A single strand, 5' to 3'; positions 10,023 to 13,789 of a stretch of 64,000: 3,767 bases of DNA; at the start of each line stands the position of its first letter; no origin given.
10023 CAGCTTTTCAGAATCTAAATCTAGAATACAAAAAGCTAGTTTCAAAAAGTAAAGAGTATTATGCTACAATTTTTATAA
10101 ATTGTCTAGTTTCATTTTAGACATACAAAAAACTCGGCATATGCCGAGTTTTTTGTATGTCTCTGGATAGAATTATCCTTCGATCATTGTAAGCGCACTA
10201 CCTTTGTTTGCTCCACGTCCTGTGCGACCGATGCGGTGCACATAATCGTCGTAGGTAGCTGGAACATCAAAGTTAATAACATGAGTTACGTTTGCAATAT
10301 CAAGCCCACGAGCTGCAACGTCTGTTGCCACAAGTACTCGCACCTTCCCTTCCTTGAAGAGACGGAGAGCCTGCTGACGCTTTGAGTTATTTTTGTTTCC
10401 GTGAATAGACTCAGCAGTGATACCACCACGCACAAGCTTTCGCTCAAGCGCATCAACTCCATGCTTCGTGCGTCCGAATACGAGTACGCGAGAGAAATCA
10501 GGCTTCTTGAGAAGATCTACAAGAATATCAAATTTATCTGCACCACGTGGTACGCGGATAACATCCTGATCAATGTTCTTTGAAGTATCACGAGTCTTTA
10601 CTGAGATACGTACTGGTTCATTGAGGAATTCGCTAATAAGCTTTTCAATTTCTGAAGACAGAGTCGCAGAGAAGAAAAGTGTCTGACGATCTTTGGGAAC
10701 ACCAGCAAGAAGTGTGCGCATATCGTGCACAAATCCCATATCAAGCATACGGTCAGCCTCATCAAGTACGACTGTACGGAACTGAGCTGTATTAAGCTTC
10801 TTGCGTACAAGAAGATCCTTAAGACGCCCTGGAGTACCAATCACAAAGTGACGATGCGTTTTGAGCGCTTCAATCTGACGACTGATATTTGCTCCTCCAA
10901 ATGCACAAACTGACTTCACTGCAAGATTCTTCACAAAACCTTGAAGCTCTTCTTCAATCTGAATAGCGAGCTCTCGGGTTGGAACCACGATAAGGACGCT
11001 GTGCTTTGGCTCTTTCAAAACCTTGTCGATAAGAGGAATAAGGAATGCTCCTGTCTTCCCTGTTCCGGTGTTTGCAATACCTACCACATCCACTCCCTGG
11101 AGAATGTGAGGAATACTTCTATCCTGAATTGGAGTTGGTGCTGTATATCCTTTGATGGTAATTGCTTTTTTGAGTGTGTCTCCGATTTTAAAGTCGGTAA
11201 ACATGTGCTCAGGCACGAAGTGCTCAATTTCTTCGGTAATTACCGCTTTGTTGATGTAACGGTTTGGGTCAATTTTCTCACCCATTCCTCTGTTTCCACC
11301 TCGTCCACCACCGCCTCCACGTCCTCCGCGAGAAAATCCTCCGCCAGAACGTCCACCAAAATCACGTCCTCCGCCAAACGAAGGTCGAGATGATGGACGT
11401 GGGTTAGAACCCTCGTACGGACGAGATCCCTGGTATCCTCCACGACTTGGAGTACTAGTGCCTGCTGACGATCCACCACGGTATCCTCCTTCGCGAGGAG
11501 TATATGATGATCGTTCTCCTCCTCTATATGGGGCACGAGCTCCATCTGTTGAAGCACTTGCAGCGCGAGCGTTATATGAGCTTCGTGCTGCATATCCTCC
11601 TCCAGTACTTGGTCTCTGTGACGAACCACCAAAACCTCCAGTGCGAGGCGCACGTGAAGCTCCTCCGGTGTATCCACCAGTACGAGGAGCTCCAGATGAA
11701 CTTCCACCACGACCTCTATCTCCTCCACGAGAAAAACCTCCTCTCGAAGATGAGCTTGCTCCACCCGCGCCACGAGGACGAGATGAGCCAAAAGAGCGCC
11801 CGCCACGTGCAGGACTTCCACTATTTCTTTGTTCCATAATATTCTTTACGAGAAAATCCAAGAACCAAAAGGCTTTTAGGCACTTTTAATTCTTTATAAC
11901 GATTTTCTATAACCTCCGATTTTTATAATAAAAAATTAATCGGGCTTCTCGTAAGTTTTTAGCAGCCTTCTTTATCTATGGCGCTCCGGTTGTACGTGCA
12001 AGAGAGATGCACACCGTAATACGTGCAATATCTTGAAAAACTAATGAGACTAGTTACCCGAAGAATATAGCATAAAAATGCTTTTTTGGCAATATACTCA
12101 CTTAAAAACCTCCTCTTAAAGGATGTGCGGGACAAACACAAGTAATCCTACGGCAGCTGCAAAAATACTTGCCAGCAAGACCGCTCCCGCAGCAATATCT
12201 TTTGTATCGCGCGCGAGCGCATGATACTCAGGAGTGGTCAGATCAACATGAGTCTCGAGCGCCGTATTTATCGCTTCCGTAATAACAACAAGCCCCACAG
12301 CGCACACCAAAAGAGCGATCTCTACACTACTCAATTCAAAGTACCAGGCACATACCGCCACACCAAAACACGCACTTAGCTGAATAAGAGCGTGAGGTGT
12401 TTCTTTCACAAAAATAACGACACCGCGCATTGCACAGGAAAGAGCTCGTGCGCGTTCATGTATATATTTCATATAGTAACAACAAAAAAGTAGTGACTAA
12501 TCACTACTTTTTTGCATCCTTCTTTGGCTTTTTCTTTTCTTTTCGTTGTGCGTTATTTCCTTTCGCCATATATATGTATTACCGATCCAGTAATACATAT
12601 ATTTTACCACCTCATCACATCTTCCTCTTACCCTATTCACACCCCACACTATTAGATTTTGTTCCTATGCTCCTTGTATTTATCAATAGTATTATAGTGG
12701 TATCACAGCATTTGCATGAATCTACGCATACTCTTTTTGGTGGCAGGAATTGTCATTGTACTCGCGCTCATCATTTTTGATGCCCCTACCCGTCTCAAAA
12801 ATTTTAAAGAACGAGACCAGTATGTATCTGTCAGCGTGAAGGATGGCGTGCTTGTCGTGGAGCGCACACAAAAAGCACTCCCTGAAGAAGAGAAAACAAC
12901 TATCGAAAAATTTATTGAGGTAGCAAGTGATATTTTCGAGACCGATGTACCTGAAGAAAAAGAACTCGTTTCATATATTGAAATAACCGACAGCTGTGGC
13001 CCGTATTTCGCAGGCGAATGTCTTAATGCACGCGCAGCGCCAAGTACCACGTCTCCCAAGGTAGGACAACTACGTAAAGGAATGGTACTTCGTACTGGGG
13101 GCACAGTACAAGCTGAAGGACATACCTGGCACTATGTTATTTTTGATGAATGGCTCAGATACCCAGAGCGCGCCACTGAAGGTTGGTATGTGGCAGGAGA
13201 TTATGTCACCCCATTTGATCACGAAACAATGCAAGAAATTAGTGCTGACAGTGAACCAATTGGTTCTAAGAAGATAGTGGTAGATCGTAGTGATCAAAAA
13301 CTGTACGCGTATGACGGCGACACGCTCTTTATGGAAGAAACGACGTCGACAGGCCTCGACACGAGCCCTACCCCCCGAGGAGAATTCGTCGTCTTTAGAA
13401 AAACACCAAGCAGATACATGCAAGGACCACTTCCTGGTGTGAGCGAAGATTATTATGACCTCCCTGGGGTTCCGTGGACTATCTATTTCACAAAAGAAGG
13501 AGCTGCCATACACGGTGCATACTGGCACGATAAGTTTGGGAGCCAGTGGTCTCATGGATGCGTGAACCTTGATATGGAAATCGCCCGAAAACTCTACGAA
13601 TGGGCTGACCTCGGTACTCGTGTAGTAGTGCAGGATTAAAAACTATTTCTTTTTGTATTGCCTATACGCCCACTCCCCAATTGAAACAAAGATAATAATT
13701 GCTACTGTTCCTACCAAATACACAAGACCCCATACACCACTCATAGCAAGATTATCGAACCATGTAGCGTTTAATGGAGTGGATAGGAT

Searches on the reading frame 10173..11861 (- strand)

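Call 38: search_protein_families(library=pfam, proteins=[window:10173-11861:-], max_evalue=0.00001)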
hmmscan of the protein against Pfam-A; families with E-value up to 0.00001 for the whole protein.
window:10173-11861:- (562 aa): 3 families
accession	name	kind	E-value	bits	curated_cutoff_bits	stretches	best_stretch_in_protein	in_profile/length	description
PF00270.35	DEAD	-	5.4e-47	160.1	26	1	243-407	1-166/167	DEAD/DEAH box helicase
PF00271.37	Helicase_C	-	7.7e-33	113.5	23.5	1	442-549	1-108/110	Helicase conserved C-terminal domain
PF04851.21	ResIII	-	3.3e-09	37.3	22.5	1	263-401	30-162/164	Type III restriction enzyme, res subunit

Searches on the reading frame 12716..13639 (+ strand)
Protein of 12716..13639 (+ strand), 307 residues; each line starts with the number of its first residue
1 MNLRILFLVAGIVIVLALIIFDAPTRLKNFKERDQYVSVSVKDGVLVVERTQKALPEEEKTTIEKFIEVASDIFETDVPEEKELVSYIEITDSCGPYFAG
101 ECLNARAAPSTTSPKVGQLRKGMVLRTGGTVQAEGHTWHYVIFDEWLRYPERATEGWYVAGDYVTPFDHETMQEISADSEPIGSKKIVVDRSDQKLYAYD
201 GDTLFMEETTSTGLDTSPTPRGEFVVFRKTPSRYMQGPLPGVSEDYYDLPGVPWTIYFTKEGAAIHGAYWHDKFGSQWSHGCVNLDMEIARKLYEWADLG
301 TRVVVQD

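Call 38: search_protein_families(library=pfam, proteins=[window:12716-13639:+], max_evalue=0.00001)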
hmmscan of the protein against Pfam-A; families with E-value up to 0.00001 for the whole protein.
window:12716-13639:+ (307 aa): 1 family
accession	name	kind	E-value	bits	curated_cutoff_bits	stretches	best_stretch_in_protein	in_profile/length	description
PF03734.19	YkuD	-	2.5e-22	80.5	23.4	1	185-305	2-146/146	L,D-transpeptidase catalytic domain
